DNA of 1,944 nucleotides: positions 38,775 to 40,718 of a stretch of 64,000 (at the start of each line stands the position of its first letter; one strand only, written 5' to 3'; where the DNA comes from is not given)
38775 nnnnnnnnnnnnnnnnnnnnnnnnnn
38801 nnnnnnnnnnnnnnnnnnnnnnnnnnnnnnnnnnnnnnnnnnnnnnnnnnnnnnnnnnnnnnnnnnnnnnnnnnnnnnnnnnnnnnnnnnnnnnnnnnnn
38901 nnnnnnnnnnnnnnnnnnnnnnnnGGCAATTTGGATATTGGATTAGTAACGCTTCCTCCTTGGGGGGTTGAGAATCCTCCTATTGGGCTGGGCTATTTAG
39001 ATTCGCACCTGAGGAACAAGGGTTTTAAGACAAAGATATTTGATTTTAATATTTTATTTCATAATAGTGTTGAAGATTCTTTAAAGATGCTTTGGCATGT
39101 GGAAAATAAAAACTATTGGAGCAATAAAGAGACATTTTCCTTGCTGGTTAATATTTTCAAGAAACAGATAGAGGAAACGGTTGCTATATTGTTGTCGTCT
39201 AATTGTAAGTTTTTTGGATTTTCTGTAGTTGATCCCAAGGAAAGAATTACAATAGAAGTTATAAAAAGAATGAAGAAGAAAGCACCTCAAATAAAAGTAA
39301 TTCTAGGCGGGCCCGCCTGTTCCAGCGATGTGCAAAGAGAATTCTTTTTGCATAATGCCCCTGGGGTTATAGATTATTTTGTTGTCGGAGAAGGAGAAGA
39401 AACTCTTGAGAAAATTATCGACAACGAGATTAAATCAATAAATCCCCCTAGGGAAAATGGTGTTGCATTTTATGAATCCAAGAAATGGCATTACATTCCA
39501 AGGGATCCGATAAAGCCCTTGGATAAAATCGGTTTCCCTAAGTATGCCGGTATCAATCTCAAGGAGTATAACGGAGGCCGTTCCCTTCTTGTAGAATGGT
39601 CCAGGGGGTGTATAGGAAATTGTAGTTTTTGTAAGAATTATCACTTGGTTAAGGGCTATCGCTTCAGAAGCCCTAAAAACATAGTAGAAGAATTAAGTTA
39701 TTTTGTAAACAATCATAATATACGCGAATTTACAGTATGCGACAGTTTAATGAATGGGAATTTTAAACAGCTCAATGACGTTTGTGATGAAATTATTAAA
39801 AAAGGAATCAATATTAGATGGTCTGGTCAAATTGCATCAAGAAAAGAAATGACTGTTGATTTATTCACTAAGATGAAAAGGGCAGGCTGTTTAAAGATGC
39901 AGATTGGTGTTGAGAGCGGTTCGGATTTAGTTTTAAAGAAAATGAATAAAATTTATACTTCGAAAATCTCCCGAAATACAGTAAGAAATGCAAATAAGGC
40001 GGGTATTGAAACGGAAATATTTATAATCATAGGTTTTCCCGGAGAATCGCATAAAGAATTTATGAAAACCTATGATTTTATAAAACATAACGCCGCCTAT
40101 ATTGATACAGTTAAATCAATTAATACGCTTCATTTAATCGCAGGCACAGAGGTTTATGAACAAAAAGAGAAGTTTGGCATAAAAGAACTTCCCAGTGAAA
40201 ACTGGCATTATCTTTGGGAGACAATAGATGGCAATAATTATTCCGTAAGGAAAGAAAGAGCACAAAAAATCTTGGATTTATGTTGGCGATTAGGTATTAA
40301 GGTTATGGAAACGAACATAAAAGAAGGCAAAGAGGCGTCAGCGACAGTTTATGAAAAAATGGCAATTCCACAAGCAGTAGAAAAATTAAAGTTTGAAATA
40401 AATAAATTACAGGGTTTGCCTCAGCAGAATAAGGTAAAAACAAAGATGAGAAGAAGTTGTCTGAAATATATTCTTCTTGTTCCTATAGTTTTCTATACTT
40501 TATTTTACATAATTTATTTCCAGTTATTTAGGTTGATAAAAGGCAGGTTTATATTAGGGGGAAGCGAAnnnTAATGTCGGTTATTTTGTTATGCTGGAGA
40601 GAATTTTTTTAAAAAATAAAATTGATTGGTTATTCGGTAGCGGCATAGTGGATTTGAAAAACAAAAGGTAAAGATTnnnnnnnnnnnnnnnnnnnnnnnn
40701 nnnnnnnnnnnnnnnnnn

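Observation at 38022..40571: Single polypeptide fusing an SPASM-type rSAM to a B12-dependent rSAM, membrane-anchored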

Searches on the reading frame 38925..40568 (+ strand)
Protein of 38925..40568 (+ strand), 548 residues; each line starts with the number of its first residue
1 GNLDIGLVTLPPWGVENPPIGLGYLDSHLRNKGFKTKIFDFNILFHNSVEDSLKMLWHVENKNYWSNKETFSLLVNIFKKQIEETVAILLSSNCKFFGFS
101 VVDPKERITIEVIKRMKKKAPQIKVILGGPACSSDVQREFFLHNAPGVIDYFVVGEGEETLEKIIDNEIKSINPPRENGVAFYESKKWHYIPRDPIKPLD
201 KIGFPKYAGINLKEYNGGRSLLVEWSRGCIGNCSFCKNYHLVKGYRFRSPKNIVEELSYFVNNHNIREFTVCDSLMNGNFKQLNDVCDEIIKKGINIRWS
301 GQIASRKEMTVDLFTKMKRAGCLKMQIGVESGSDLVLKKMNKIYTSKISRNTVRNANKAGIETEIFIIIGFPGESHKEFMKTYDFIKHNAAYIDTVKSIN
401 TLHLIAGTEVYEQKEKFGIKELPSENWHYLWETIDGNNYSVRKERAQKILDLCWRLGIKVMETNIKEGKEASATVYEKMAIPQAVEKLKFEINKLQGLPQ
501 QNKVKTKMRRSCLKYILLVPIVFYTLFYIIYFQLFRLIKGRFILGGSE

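Call 19: search_solved_structures(query=window:38925-40568:+, max_evalue=1, show_alignments=1)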
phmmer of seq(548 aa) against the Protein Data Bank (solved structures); distinct sequences matched with E-value up to 1: 30.
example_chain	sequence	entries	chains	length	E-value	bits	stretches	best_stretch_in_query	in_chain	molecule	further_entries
9ccb_A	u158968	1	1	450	1.5e-08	36.7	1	128-410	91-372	Radical SAM core domain-containing protein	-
5ul2_A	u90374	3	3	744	3.6e-07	32.2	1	82-398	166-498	OxsB protein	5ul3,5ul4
6fd2_B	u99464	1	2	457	1e-06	30.7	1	224-412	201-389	Putative apramycin biosynthetic oxidoreductase 4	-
2qgq_A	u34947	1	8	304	0.0052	18.5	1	223-387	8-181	Protein TM_1862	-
4jc0_A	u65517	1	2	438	0.011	17.5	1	223-387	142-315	Ribosomal protein S12 methylthiotransferase RimO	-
7kdx_A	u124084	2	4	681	0.014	17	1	109-274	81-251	Methyltransferase TokK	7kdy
6j1f_B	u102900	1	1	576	0.021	16.5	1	191-297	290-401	Hydrogenase regulation HoxX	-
6j0p_A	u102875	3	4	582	0.021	16.5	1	191-297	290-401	Hydrogenase regulation HoxX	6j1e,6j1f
6j1g_A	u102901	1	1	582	0.022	16.4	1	191-297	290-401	Hydrogenase regulation HoxX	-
6j1i_A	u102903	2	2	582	0.022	16.4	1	191-296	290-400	Hydrogenase regulation HoxX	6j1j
6j1h_A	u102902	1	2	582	0.029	16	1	191-297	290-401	Hydrogenase regulation HoxX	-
7o1p_A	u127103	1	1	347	0.029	16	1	221-388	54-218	[FeFe] hydrogenase maturase subunit HydE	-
3cix_A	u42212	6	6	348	0.029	16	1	221-388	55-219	FeFe-Hydrogenase maturase | [FeFe] hydrogenase maturase subunit HydE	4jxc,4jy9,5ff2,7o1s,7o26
7o1o_A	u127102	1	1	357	0.03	16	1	221-388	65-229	[FeFe] hydrogenase maturase subunit HydE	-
8qmk_A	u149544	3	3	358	0.03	15.9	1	221-388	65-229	[FeFe] hydrogenase maturase subunit HydE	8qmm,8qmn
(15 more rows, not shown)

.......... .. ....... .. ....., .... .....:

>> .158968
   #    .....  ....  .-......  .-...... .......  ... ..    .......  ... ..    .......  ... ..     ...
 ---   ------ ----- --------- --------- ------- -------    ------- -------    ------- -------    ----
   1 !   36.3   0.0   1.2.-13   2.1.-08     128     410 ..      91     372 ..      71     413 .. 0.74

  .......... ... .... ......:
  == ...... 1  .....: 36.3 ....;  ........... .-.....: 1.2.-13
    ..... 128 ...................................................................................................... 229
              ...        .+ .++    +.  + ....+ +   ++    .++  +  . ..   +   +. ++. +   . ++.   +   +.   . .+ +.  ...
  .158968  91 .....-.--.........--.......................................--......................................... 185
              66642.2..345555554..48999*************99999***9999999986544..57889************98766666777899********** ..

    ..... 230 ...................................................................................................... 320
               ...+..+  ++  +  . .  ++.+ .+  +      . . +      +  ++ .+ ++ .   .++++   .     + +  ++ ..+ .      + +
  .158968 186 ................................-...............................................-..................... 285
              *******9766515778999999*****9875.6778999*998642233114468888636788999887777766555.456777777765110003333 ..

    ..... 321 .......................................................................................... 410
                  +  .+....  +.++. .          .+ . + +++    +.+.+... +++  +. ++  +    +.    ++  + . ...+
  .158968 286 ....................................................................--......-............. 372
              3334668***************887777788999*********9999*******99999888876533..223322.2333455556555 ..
